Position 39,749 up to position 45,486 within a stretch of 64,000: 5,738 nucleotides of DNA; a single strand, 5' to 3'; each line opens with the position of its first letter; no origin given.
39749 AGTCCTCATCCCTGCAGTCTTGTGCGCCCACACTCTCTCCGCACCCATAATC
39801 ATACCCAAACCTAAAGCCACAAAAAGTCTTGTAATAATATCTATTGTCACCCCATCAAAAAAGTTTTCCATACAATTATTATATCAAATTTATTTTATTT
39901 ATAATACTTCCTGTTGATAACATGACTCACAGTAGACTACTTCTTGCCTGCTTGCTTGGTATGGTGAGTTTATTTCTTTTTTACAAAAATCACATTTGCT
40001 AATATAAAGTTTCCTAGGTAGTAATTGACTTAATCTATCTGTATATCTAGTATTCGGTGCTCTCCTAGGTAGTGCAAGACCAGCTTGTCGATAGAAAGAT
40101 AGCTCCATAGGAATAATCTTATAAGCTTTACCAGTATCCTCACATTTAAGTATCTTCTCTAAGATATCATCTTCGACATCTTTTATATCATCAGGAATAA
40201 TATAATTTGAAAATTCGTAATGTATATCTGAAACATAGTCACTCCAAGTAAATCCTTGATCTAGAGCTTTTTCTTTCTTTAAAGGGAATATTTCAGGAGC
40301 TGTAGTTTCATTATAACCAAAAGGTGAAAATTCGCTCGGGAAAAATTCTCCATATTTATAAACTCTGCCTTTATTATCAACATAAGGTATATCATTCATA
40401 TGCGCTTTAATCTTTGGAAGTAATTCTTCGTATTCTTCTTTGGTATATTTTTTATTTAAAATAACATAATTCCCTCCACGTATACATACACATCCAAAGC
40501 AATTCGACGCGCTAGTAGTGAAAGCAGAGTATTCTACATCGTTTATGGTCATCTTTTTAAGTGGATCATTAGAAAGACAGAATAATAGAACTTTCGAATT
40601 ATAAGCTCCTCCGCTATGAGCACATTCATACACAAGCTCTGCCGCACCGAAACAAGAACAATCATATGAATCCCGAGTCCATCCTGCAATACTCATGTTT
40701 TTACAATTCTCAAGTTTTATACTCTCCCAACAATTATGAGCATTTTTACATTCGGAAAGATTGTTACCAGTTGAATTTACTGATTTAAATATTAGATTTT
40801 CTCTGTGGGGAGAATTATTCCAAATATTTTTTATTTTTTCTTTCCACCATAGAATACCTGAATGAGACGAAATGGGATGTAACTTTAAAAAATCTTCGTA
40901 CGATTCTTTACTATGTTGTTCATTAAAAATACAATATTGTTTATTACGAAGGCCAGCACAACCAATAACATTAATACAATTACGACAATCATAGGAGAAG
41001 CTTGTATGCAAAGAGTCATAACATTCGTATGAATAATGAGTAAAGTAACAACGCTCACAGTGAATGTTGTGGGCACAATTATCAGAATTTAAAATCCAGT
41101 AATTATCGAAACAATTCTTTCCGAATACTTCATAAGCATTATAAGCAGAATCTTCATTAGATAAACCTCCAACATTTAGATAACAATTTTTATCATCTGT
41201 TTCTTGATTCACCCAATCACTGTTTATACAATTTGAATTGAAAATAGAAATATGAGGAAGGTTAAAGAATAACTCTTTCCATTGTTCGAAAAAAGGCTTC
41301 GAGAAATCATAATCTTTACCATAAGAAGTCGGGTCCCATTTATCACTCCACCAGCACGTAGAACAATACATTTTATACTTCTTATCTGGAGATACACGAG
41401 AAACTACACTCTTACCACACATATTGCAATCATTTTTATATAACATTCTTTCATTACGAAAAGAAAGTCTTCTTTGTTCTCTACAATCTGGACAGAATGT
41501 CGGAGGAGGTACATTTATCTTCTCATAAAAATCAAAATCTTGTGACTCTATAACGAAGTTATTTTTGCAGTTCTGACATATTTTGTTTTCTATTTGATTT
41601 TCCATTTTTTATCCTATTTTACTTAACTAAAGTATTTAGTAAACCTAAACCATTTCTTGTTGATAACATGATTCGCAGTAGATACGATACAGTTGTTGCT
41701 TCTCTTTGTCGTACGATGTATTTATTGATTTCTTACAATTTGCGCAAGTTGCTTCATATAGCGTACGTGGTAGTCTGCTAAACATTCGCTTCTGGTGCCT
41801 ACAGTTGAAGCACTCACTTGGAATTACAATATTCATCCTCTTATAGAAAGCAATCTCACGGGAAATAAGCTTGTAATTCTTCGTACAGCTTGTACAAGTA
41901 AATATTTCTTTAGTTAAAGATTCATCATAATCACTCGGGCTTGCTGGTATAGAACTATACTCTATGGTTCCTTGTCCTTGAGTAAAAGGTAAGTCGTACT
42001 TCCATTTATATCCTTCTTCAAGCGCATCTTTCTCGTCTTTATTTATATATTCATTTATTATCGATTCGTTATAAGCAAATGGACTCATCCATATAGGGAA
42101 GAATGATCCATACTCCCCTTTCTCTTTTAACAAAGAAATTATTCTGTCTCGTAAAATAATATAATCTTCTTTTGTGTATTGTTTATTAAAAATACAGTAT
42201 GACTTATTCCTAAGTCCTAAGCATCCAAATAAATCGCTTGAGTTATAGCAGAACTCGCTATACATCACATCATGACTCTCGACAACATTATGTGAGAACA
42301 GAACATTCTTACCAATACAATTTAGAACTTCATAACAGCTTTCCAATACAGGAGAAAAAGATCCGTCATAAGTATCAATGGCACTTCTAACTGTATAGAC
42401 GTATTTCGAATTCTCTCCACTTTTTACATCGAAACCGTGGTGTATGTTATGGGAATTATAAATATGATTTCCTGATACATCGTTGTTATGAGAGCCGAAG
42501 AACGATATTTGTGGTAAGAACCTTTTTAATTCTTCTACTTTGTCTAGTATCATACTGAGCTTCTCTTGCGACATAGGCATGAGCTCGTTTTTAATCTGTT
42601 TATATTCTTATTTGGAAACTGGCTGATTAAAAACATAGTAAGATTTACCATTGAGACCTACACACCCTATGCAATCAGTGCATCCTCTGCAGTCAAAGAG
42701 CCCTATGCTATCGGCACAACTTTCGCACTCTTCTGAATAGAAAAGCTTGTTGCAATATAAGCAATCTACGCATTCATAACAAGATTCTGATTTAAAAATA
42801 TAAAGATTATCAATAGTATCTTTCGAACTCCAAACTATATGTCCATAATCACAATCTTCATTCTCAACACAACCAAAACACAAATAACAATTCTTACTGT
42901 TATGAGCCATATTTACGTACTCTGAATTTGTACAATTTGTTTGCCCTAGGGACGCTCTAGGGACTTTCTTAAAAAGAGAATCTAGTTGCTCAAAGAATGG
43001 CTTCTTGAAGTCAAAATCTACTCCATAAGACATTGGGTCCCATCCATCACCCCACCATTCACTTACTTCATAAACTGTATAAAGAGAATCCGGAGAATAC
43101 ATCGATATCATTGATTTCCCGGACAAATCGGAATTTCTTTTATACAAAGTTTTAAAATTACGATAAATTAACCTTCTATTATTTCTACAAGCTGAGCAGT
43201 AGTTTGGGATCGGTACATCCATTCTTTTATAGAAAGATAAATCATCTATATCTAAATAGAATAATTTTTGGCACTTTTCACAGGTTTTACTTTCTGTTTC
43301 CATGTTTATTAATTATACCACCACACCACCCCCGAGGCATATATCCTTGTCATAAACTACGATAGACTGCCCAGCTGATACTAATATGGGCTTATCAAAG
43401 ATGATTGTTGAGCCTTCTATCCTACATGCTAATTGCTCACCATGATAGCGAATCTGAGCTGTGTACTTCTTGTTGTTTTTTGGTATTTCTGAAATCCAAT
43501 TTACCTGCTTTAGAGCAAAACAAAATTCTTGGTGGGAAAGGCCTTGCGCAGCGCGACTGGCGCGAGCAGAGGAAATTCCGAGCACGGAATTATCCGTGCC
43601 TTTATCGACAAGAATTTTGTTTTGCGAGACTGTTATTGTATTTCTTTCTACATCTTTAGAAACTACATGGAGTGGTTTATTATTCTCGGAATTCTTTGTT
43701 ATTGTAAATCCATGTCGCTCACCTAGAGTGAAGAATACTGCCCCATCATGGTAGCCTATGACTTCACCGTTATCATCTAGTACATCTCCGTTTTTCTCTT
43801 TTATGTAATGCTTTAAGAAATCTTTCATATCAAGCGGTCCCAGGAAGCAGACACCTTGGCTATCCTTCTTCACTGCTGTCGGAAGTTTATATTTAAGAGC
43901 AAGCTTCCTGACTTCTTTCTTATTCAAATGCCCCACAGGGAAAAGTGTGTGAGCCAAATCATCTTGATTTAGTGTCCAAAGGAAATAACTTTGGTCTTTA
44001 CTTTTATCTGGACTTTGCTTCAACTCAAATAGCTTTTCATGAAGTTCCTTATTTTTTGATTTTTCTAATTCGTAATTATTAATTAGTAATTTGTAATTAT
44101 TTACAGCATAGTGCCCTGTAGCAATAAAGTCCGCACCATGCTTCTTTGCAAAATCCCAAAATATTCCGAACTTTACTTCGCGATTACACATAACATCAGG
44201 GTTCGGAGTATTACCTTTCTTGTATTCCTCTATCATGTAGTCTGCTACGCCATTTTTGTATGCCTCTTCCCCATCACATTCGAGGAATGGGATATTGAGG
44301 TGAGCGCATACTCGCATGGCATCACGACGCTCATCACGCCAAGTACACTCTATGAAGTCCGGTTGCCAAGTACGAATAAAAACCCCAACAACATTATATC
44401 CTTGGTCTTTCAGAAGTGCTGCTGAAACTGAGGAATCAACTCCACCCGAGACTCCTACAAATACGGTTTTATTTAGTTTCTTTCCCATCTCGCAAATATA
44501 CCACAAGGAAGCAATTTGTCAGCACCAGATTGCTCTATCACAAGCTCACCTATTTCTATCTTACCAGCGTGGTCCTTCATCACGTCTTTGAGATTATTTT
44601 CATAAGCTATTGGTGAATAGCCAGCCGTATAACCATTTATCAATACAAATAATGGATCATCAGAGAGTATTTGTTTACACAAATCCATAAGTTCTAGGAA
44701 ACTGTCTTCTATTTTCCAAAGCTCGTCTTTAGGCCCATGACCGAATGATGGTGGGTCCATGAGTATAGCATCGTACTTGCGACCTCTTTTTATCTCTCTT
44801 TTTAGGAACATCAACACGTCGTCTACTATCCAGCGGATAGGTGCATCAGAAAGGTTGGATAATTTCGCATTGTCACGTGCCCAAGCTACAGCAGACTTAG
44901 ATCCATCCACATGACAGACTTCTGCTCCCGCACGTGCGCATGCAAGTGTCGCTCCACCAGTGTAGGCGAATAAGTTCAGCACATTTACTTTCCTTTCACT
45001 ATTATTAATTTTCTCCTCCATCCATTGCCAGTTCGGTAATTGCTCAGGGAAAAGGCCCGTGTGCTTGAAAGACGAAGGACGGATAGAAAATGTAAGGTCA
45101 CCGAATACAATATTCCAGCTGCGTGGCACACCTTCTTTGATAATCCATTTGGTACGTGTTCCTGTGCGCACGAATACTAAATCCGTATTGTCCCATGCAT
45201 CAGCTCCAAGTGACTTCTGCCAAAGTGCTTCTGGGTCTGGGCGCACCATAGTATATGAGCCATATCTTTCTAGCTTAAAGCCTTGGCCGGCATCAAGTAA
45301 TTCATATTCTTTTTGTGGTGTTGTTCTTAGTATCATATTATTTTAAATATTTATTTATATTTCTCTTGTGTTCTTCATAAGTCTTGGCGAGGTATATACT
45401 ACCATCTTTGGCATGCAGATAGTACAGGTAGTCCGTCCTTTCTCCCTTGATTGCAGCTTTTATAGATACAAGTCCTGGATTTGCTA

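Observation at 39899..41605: Internal architecture of the Cys-rich protein: duplicated zinc-ribbon-like terminal modules flanking a periodic CxxC / N-C-x repeat core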

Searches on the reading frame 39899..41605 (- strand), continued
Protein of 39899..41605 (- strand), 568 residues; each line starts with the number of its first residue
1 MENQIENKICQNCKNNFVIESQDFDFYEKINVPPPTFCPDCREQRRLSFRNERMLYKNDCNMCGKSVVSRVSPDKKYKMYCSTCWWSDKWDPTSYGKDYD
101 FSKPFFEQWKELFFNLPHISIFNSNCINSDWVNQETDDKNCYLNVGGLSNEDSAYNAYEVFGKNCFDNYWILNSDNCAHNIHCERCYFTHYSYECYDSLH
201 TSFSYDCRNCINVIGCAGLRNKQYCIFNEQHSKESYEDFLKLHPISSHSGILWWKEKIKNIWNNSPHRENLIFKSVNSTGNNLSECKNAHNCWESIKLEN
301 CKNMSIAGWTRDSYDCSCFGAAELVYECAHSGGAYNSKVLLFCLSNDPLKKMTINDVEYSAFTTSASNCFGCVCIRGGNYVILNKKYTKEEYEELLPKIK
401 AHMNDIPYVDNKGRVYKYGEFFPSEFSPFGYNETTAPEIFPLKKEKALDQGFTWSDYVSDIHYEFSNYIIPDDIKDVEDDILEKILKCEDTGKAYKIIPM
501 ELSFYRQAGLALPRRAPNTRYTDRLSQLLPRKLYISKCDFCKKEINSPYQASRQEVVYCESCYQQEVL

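Call 78: find_related_loci(query=A1, collection=viral_contigs, flank=10000)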
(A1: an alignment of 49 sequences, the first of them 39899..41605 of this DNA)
Query A1 (568 aa) in viral_contigs; peptide patterns used: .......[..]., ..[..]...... (x = any residue, [..] = any of these).
29 stretches matched a pattern, but none encodes a relative of the query by tblastn (E <= 1e-3).
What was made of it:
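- Tried and rejected: No relatives in IMG/VR (call 78), so the family is not phage-borne.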

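Call 88: find_related_loci(query=A3, collection=metagenome_contigs, flank=10000)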
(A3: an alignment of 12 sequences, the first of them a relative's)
Query A3 (612 aa) in metagenome_contigs; peptide patterns used: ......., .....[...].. (x = any residue, [..] = any of these).
600 stretches matched a pattern (row limit reached: there are more); 582 encode a relative of the query (tblastn E <= 1e-3); the best 80 are kept; 80 distinct loci.
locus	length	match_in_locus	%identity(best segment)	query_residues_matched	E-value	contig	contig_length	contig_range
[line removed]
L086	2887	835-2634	55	3-598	0e+0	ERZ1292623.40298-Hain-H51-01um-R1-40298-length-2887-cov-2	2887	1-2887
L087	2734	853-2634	56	2-598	0e+0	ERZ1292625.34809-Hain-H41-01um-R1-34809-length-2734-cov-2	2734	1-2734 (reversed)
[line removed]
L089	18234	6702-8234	63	6-518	0e+0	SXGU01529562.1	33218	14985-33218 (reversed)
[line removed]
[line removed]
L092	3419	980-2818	54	2-594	0e+0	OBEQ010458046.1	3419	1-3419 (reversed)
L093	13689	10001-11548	60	3-558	0e+0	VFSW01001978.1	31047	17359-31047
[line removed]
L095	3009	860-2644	55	3-594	0e+0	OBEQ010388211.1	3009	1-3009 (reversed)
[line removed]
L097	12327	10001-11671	56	2-605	0e+0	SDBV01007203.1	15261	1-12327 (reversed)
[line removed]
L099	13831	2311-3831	60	1-531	0e+0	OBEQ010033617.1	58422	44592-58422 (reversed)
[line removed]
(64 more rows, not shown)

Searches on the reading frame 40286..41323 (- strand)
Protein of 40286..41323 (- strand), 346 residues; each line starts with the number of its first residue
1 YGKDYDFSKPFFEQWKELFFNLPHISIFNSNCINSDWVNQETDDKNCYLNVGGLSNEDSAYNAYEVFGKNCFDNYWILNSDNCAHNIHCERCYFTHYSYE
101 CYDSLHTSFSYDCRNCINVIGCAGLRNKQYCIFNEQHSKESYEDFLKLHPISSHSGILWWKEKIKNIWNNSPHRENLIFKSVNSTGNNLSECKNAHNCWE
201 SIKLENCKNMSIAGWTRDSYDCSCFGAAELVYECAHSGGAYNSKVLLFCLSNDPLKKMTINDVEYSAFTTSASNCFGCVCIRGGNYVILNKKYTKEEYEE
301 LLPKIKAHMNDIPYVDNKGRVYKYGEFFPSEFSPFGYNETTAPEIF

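Call 25: search_protein_representatives(protein=window:40286-41323:-)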
Query: 346 residues. Proteins with E-value up to 0.001 (for the whole library): 2241; up to 1e-10: 1520; up to 1e-30: 473. The best 150 are listed.
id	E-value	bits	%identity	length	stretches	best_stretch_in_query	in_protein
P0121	6.8e-71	255.8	53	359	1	117-344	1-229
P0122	1.1e-70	255.1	40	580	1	1-344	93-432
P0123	1.8e-69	251.1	41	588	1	1-346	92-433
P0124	1.7e-68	247.9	46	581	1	1-344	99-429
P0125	6.7e-68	246.0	41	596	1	1-346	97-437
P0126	2.1e-67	244.3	41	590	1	2-346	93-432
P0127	2.0e-66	241.1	41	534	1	1-344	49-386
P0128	1.1e-62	228.8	40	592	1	1-346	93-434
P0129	4.2e-62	226.9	40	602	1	1-346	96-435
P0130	7.0e-62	226.2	39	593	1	1-344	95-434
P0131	1.2e-61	225.4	39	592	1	1-346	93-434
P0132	1.7e-61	224.9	38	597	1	1-340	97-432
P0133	9.1e-61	222.5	39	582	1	1-346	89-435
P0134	3.3e-60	220.6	41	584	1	1-346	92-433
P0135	1.2e-59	218.8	37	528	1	1-346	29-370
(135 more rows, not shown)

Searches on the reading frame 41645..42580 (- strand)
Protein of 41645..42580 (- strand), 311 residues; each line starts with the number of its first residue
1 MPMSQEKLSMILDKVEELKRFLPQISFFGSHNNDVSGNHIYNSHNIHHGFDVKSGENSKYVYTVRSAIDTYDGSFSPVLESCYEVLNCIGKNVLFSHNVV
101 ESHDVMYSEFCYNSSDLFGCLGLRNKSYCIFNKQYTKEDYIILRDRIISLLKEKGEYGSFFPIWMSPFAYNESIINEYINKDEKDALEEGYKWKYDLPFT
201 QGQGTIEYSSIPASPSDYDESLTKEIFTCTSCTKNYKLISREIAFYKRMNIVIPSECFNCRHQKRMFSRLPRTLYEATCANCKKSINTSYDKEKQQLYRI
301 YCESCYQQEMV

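Call 3: search_protein_families(library=pfam, proteins=[window:41645-42580:-], max_evalue=1)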
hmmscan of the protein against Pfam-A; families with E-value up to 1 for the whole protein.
window:41645-42580:- (311 aa): 4 families
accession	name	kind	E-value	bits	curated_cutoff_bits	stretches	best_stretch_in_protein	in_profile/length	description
PF06083.16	IL17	-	0.05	14.5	24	1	267-297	13-42/81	Interleukin-17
PF00412.28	LIM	-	0.067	13.9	22.9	1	278-309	28-57/58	LIM domain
PF06750.18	A24_N_bact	-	0.2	12.2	23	0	248-290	20-66/84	Bacterial Peptidase A24 N-terminal domain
PF23137.1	HVO_0758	-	0.67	10.3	27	0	278-307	22-50/55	HVO_0758 mu-protein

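Call 4: search_protein_families(library=ncbifam, proteins=[window:41645-42580:-], max_evalue=1)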
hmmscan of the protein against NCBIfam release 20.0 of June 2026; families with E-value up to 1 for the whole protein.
window:41645-42580:- (311 aa): 1 family
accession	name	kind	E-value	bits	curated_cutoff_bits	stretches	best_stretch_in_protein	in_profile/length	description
NF045722.1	c3_cytochr_TmcA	equivalog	0.16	11.8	114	1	255-309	58-113/125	acidic tetraheme cytochrome c3 TmcA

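Call 73: search_protein_families(library=padloc, proteins=[window:41645-42580:-], max_evalue=0.01)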
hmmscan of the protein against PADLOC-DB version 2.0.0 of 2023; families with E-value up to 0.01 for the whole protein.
window:41645-42580:- (311 aa): 0 families

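Call 74: search_protein_families(library=phrogs, proteins=[window:41645-42580:-], max_evalue=0.01)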
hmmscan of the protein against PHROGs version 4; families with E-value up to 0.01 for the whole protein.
window:41645-42580:- (311 aa): 0 families

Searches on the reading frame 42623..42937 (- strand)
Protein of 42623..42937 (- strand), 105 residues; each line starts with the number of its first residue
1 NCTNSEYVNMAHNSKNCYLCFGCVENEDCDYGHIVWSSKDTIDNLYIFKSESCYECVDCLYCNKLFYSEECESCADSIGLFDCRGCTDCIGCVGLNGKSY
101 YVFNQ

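Call 60: search_solved_structures(query=window:42623-42937:-, max_evalue=10, show_alignments=2)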
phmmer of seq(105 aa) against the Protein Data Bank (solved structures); distinct sequences matched with E-value up to 10: 2.
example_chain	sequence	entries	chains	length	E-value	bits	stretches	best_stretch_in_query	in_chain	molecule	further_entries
1nml_A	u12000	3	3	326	0.1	16.2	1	72-103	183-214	di-haem cytochrome c peroxidase | Cytochrome c peroxidase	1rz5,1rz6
5cvc_A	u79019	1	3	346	0.26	14.9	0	23-49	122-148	Serine racemase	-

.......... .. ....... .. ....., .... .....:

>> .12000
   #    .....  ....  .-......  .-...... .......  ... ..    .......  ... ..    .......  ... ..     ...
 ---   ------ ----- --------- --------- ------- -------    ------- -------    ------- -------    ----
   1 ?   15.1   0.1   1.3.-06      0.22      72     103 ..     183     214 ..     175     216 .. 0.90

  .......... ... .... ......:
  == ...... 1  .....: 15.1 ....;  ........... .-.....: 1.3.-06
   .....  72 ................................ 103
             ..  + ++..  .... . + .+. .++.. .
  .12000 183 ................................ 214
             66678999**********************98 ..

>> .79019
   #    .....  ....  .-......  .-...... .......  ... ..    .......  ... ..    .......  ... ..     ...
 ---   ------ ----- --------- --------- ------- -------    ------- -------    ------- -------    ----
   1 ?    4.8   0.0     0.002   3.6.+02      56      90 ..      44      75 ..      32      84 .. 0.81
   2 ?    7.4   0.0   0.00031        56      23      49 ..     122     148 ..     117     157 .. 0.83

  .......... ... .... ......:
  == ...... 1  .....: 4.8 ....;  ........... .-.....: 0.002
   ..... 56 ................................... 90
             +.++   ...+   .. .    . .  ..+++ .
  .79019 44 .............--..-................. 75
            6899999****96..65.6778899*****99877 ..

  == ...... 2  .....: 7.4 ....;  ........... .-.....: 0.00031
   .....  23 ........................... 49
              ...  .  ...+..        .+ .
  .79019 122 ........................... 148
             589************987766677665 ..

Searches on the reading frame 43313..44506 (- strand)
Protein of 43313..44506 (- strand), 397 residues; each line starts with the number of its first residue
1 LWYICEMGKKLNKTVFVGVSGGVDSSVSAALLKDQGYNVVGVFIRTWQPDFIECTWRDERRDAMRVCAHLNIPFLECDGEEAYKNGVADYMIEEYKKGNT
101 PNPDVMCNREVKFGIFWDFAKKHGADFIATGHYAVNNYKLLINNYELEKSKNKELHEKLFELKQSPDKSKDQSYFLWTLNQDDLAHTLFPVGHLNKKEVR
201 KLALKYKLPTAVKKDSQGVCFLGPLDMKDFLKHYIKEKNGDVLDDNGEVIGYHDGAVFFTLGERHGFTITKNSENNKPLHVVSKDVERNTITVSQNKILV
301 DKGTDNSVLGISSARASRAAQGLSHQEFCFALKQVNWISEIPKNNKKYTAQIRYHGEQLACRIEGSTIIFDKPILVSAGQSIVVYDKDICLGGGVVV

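Call 38: search_protein_families(library=pfam, proteins=[window:43313-44506:-], max_evalue=0.00001)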
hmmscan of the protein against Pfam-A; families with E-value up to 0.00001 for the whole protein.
window:43313-44506:- (397 aa): 4 families
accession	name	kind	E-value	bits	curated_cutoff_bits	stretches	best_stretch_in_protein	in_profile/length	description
PF03054.22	tRNA_Me_trans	-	9.7e-71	238.1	20.6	1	14-223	2-201/202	tRNA methyl transferase HUP domain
PF20259.3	tRNA_Me_trans_M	-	1.8e-19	69.5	27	1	228-295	1-66/66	tRNA methyl transferase PRC-barrel domain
PF20258.4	tRNA_Me_trans_C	-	9.1e-13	48.8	20.6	1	329-396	3-77/77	Aminomethyltransferase beta-barrel domain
PF02540.23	NAD_synthase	-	9.5e-08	31.9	21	0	12-132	18-129/242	NAD synthase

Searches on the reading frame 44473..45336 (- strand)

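Call 38: search_protein_families(library=pfam, proteins=[window:44473-45336:-], max_evalue=0.00001)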
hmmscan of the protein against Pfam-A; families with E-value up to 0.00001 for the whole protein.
window:44473-45336:- (287 aa): 2 families
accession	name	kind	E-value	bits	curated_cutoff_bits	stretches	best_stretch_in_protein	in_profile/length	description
PF10672.15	Methyltrans_SAM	-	3.2e-13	50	27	1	58-201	71-209/286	S-adenosylmethionine-dependent methyltransferase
PF03602.21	Cons_hypoth95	-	7.9e-07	29.3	24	1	114-196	40-122/182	Conserved hypothetical protein 95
